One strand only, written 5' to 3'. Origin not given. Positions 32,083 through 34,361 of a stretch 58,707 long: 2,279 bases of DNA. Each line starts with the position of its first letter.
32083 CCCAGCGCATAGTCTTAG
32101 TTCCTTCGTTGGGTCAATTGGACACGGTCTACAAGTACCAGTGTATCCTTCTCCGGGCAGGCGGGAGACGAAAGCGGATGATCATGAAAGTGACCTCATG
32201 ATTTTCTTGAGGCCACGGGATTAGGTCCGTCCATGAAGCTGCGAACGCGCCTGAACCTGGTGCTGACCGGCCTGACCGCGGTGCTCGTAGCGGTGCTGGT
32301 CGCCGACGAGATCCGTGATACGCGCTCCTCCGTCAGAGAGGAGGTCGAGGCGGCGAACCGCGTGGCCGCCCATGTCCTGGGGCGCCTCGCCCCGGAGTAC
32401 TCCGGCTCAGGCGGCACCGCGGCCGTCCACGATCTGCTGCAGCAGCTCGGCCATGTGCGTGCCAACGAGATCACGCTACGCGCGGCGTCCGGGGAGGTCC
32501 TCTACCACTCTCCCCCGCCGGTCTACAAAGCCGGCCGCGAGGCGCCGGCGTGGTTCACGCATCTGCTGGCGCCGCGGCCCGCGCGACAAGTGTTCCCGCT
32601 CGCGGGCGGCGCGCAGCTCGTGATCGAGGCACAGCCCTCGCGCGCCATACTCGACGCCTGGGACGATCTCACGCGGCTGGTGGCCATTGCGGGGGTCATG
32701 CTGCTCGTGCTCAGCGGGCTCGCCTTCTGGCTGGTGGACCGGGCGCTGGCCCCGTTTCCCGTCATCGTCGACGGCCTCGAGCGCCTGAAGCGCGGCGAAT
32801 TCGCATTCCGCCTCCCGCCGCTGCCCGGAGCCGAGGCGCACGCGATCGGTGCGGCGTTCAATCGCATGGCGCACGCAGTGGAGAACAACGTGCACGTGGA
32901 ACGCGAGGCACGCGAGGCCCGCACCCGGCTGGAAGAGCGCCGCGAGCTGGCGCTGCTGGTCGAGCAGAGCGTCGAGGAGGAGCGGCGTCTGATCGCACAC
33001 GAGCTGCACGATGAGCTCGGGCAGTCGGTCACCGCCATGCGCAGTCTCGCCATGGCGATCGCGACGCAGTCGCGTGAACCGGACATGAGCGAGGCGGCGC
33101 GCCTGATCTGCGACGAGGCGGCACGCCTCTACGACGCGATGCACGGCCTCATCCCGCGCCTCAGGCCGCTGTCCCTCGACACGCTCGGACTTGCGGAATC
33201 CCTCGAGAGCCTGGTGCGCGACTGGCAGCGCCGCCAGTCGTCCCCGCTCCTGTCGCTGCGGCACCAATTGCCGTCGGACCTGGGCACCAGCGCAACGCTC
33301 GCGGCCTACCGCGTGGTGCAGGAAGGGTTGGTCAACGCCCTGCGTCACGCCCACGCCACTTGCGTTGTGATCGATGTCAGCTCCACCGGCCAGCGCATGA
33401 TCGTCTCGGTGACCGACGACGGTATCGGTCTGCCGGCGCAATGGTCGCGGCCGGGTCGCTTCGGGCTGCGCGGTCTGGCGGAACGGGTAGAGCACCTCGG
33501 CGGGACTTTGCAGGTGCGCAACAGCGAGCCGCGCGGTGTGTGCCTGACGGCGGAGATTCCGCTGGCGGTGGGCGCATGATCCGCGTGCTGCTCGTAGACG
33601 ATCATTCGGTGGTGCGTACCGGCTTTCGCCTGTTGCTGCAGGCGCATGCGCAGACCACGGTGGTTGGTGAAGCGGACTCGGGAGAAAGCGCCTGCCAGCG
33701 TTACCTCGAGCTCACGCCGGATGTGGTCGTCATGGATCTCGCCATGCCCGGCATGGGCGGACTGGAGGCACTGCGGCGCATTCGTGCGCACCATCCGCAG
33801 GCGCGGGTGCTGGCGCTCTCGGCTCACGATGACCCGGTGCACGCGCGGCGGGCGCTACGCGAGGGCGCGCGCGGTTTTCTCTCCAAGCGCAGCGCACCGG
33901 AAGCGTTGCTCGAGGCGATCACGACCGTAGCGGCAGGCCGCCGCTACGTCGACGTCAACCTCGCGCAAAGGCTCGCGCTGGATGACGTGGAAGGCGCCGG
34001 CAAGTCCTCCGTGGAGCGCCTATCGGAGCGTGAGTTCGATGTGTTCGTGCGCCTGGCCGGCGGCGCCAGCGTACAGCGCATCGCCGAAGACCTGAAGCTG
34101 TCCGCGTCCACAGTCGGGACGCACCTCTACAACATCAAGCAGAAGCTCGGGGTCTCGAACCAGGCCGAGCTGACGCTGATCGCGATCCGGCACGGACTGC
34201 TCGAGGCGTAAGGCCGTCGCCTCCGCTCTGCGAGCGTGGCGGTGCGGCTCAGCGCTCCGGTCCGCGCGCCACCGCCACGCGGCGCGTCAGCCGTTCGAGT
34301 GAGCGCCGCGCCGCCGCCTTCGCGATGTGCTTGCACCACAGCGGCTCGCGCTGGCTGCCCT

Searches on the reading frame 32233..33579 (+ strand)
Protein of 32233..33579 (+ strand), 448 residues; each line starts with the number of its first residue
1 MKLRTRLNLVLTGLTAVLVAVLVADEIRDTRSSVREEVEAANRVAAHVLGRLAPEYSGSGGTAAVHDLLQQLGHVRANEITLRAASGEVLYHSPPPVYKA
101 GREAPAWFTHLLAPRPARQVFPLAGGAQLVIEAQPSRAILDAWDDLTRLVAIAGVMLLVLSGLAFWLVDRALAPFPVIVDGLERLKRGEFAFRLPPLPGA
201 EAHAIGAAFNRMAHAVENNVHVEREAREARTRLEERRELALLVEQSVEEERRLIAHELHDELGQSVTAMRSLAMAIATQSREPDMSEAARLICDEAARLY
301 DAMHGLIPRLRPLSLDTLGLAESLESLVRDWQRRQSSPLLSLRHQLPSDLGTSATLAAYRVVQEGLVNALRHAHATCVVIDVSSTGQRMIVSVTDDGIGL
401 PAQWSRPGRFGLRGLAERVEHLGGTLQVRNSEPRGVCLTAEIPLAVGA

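Call 70: search_protein_families(library=pfam, proteins=[window:32233-33579:+], max_evalue=0.00001)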
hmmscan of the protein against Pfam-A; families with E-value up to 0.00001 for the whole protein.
window:32233-33579:+ (448 aa): 3 families
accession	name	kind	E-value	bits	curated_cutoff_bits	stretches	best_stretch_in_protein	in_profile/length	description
PF02518.31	HATPase_c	-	5.8e-12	46.5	26.4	1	357-445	5-110/111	Histidine kinase-, DNA gyrase B-, and HSP90-like ATPase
PF07730.19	HisKA_3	-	1.1e-07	32.7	24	1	250-314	1-67/68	Histidine kinase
PF16448.10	LapD_MoxY_N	-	5.2e-07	30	25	1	27-143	5-124/124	LapD/MoxY periplasmic domain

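Call 71: search_protein_families(library=ncbifam, proteins=[window:32233-33579:+], max_evalue=0.00001)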
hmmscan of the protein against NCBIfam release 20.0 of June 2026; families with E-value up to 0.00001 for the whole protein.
window:32233-33579:+ (448 aa): 8 families
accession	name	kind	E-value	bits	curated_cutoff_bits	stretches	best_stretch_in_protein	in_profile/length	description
NF008649.0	PRK11644.1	equivalog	9.4e-44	150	408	1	229-443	282-495/499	signal transduction histidine-protein kinase/phosphatase UhpB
NF052443.1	SensHisKinMctS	equivalog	8.8e-33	113.3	700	1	231-445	231-449/457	two-component system sensor histidine kinase MctS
NF008184.0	PRK10935.1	equivalog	2.1e-26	92.7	553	1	249-439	362-554/565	nitrate/nitrite two-component system sensor histidine kinase NarQ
NF007896.0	PRK10600.1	equivalog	2.8e-25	89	578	1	247-436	387-577/598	nitrate/nitrite two-component system sensor histidine kinase NarX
NF052531.1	Strep_LiaS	equivalog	2.5e-21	76.3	450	1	243-444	125-327/328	envelope stress sensor histidine kinase LiaS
NF047786.1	his_kin_MadS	equivalog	1.1e-15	57.7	500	1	221-443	201-434/434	MadS family sensor histidine kinase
NF040691.1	MtrAB_MtrB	equivalog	7.5e-10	38.4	450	0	360-405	390-435/507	MtrAB system histidine kinase MtrB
NF007898.0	PRK10604.1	equivalog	1e-07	31.5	478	0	312-403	274-364/433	two-component system sensor histidine kinase RstB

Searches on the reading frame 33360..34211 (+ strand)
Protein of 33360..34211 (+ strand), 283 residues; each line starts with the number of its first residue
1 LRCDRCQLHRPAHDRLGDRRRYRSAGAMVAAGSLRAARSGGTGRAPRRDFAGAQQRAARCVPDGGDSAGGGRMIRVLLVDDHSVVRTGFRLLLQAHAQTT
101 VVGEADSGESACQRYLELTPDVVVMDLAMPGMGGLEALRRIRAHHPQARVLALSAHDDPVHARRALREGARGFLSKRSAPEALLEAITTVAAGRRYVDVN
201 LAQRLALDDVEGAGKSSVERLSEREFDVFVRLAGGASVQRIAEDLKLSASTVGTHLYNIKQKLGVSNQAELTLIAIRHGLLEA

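Call 71: search_protein_families(library=ncbifam, proteins=[window:33360-34211:+], max_evalue=0.00001)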
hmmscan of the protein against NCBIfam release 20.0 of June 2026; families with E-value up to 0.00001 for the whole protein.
window:33360-34211:+ (283 aa): 74 families (the best 25 are shown)
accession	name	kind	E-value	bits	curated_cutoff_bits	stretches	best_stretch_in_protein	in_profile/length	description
NF007018.1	PRK09483.1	equivalog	1.1e-56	191.9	280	1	73-283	1-211/217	UvrY/SirA/GacA family response regulator transcription factor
NF052445.1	RespRegMctR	equivalog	5.4e-47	159.9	300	1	74-280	2-204/205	two-component system response regulator MctR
NF011896.0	PRK15369.1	equivalog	3.9e-43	147.5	242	1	74-280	4-209/211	two component system response regulator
NF007935.0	PRK10651.1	equivalog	2.4e-40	138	250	1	74-272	7-207/216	two-component system response regulator NarL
NF047785.1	respo_reg_MadR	equivalog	3.6e-37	127.8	300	1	74-281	1-209/209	MadR family response regulator transcription factor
NF007685.0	PRK10360.1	equivalog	1.5e-36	126.1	258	1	73-272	1-189/196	response regulator transcription factor UhpA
NF007708.0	PRK10403.1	equivalog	1.3e-35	122.8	343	1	74-274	7-207/215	nitrate/nitrite response regulator protein NarP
NF007403.0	PRK09935.1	equivalog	1.4e-28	100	271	1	75-280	5-209/210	fimbria biosynthesis transcriptional regulator FimZ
NF007419.0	PRK09958.1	equivalog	8.9e-26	90.7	251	1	77-277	4-200/204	acid-sensing system DNA-binding response regulator EvgA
NF006900.1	PRK09390.1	equivalog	2e-22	79.7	255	1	75-278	6-200/203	response regulator FixJ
NF001965.0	PRK00742.1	subfamily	5.5e-21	75.2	293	1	73-180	3-111/357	chemotaxis-specific protein-glutamate methyltransferase CheB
NF041830.1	RR_TF_ErdR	exception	4.9e-20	72.2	390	1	75-273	3-203/213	response regulator transcription factor ErdR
NF008098.0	PRK10840.1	equivalog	1.4e-19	70.4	235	1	74-271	4-201/216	response regulator transcription factor RcsB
NF041367.1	CheY_Halo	equivalog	2.5e-17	63.3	200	1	76-190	1-113/114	chemotaxis protein CheY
NF009206.0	PRK12555.1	subfamily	3e-17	62.6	342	1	74-176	1-104/340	chemotaxis-specific protein-glutamate methyltransferase CheB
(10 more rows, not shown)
